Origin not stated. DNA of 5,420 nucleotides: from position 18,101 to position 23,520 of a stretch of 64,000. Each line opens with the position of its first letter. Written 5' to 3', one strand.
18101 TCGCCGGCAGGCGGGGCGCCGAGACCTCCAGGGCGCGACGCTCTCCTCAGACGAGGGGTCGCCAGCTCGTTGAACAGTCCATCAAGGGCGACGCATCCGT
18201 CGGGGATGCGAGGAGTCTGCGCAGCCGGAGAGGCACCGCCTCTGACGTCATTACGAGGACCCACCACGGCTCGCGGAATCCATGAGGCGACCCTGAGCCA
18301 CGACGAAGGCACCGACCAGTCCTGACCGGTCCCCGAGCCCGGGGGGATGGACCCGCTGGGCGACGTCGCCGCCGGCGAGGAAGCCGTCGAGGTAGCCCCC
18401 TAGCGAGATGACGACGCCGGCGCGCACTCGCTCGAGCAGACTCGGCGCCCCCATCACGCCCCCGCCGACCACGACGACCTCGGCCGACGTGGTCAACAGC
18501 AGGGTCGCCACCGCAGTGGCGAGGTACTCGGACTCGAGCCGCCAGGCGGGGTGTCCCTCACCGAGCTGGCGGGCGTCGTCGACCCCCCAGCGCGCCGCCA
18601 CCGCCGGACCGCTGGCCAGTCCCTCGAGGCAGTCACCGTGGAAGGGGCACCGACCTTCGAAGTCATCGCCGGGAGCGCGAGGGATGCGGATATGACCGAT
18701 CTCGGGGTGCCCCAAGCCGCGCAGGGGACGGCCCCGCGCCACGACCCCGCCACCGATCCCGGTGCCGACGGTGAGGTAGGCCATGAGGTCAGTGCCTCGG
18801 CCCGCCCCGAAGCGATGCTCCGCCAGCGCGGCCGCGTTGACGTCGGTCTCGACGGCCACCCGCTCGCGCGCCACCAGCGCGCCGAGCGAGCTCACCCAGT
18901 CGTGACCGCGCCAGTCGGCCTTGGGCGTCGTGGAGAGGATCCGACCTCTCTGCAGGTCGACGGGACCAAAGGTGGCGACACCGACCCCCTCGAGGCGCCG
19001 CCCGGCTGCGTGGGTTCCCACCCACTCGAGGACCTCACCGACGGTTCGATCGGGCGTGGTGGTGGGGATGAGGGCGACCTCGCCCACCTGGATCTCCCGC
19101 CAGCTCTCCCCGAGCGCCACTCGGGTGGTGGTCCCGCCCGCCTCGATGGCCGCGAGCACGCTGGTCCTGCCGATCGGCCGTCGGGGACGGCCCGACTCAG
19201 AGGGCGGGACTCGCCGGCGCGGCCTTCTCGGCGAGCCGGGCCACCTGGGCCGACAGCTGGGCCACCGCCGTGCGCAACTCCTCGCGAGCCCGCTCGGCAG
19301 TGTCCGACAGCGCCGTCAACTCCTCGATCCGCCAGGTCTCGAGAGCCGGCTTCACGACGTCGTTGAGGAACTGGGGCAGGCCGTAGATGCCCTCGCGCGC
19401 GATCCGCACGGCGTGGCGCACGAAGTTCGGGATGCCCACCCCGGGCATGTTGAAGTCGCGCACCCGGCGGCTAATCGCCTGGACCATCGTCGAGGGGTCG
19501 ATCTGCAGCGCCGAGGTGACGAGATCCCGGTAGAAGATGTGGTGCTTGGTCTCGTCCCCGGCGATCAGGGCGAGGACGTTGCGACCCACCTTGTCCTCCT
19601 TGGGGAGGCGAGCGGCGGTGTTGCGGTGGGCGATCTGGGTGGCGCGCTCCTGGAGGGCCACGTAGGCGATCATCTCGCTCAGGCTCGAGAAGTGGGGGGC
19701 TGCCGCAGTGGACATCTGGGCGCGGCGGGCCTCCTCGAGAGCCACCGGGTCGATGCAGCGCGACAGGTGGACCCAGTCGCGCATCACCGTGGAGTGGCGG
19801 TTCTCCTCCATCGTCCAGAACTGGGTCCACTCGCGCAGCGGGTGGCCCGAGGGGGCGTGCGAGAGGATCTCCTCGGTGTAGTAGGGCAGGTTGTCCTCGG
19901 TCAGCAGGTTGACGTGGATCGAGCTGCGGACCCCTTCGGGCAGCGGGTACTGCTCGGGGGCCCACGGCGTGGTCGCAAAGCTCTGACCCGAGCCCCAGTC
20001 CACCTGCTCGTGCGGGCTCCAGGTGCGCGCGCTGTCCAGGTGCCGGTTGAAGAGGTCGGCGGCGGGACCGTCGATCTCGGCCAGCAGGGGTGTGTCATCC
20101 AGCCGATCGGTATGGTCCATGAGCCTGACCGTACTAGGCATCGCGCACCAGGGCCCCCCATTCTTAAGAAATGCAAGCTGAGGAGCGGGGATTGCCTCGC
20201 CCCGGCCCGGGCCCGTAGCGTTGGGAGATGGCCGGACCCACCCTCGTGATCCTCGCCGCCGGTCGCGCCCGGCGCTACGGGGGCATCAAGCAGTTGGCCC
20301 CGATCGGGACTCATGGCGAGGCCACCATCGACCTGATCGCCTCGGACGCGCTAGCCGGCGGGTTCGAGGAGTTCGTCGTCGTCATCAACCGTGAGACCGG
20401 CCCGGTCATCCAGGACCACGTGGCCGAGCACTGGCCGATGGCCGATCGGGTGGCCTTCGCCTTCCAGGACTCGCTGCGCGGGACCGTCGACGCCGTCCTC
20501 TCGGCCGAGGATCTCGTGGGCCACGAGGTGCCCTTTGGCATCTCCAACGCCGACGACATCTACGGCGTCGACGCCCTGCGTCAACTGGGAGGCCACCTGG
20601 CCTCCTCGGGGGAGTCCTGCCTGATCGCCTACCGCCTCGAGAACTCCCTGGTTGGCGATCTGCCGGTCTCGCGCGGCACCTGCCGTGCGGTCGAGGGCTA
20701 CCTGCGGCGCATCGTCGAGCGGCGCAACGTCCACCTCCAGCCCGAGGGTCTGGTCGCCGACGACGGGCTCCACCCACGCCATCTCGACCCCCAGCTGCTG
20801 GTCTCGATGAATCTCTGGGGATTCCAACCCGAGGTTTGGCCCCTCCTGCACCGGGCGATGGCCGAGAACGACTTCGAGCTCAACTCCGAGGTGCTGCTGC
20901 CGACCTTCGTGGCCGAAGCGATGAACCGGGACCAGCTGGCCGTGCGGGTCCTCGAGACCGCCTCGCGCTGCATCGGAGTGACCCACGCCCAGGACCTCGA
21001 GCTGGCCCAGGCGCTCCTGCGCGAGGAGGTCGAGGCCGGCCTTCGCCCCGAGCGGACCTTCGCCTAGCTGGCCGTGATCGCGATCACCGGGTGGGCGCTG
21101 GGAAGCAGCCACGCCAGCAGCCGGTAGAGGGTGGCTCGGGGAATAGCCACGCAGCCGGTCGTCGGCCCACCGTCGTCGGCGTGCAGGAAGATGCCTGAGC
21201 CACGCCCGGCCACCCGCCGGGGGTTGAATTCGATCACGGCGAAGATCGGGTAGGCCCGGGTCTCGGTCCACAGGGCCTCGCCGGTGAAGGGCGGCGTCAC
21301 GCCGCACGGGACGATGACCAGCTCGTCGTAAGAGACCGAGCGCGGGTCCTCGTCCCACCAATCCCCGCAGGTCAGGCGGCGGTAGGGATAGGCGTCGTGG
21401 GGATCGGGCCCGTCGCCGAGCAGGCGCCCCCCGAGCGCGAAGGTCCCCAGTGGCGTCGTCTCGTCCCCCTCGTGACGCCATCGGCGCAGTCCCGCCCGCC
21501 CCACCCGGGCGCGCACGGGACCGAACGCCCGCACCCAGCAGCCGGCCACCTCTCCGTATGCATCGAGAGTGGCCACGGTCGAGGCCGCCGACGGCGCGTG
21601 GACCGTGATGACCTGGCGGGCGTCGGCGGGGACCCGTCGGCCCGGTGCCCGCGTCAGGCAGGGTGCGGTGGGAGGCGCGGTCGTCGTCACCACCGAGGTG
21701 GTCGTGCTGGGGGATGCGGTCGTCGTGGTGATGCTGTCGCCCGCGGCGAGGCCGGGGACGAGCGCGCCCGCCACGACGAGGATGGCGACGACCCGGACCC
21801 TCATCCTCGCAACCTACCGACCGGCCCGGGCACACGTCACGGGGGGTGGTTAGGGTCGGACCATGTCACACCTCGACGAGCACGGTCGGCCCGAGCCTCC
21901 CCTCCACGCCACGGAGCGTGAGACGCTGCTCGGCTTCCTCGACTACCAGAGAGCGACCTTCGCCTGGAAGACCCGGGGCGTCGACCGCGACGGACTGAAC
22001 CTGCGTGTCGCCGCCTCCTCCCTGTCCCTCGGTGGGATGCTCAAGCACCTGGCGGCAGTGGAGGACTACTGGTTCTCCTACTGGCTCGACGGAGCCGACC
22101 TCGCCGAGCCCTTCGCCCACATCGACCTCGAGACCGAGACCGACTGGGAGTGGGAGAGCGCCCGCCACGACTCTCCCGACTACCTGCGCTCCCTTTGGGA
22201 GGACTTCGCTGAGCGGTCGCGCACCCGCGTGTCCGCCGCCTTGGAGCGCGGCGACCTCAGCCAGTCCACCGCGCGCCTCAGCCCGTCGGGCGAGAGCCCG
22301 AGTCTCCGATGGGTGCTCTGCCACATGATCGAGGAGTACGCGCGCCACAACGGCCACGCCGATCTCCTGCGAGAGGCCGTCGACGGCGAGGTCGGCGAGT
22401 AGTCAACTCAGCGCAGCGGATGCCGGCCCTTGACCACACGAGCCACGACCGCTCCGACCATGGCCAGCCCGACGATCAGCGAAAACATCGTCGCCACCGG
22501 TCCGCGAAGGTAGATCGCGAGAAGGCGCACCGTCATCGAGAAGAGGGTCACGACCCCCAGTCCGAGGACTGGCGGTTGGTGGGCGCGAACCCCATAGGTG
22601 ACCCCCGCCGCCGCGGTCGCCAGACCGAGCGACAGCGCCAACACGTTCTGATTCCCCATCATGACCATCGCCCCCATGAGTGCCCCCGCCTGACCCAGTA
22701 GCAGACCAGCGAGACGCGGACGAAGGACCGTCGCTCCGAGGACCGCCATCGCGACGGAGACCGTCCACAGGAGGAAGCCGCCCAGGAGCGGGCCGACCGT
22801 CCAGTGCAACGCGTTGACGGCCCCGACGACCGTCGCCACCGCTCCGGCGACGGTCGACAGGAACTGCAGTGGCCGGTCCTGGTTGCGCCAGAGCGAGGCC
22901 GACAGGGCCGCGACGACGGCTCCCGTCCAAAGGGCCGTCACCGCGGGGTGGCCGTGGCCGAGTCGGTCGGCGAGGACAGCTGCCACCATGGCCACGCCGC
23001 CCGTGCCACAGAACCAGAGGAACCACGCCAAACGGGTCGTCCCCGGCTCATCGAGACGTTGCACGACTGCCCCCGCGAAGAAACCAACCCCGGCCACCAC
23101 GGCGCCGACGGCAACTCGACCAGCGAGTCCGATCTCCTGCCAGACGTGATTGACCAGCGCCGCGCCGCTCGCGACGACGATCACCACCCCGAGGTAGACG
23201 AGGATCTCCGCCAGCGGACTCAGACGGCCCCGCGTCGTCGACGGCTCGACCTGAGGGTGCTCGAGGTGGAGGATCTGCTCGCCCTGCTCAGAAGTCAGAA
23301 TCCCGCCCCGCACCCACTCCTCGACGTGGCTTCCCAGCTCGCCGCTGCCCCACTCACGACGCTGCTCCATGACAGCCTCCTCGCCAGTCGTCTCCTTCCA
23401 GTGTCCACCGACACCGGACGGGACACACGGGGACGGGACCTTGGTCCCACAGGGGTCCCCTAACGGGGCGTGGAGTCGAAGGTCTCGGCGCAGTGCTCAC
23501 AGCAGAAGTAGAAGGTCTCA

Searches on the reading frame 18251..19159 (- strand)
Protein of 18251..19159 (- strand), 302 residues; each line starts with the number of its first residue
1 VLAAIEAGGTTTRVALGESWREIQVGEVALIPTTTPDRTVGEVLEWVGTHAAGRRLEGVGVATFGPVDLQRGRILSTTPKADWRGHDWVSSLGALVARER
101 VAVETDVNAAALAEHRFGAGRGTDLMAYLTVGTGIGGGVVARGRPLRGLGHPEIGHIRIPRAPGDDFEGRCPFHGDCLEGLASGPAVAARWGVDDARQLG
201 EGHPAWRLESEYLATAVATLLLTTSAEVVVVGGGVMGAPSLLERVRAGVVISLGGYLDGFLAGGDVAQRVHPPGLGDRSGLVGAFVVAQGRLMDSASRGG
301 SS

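Call 56: search_protein_families(library=pfam, proteins=[window:18251-19159:-], max_evalue=0.001)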
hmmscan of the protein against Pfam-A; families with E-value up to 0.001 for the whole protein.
window:18251-19159:- (302 aa): 1 family
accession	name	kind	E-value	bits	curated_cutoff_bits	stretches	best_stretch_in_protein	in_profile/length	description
PF00480.26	ROK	-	3.1e-47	162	22.9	1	3-289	2-292/294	ROK family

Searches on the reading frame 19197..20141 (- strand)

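Call 56: search_protein_families(library=pfam, proteins=[window:19197-20141:-], max_evalue=0.001)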
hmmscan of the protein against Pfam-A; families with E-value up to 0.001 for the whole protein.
window:19197-20141:- (314 aa): 1 family
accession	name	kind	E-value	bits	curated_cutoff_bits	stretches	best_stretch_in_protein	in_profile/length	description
PF03405.20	FA_desaturase_2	-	6e-52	176.9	22.7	1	19-307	5-307/325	Fatty acid desaturase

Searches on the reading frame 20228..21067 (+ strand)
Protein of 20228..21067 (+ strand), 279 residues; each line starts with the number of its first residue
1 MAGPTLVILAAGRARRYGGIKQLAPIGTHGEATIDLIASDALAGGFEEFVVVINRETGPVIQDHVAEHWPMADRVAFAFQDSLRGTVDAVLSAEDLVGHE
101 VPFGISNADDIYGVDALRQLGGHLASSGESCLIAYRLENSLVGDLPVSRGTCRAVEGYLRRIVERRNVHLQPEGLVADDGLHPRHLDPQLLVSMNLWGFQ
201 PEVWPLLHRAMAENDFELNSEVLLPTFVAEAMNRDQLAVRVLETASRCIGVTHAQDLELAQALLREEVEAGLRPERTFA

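Call 56: search_protein_families(library=pfam, proteins=[window:20228-21067:+], max_evalue=0.001)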
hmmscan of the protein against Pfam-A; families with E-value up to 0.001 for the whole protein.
window:20228-21067:+ (279 aa): 2 families
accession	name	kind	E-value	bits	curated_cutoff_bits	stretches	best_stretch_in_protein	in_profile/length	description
PF12804.13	NTP_transf_3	-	2.8e-08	34.5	27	1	7-134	2-121/160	MobA-like NTP transferase domain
PF00483.29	NTP_transferase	-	1.7e-07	31.5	21.2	1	7-129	3-129/245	Nucleotidyl transferase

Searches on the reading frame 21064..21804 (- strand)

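Call 56: search_protein_families(library=pfam, proteins=[window:21064-21804:-], max_evalue=0.001)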
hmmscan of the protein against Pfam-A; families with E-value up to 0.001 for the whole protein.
window:21064-21804:- (246 aa): 1 family
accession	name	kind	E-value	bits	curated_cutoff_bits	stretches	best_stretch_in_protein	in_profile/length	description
PF03734.19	YkuD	-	2.3e-05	25.5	23.4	1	99-240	28-144/146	L,D-transpeptidase catalytic domain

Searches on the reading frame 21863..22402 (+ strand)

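Call 59: search_protein_families(library=pfam, proteins=[window:21863-22402:+], max_evalue=0.0001)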
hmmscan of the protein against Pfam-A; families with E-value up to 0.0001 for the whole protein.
window:21863-22402:+ (179 aa): 2 families
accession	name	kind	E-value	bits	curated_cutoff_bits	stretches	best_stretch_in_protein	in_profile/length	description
PF04978.18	MST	-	1.1e-36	127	27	1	21-175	1-149/149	Mycothiol-S-transferase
PF12867.12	DinB_2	-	3.4e-05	24.7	24.8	1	31-165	7-127/128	DinB superfamily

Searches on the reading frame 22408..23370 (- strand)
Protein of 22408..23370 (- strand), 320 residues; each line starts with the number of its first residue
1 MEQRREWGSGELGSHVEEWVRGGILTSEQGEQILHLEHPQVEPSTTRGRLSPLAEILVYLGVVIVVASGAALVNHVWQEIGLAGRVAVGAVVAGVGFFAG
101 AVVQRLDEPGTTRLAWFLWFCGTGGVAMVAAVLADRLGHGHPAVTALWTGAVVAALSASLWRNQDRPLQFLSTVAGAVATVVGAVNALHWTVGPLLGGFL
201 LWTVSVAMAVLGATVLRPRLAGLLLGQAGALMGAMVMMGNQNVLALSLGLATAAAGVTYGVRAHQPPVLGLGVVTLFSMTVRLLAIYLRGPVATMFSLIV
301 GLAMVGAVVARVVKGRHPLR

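Call 59: search_protein_families(library=pfam, proteins=[window:22408-23370:-], max_evalue=0.0001)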
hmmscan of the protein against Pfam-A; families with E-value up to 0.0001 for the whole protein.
window:22408-23370:- (320 aa): 1 family
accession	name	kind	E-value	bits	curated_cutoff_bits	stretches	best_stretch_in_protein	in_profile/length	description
PF09925.14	DUF2157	-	4e-10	40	32.4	1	17-153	1-135/146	Predicted membrane protein (DUF2157)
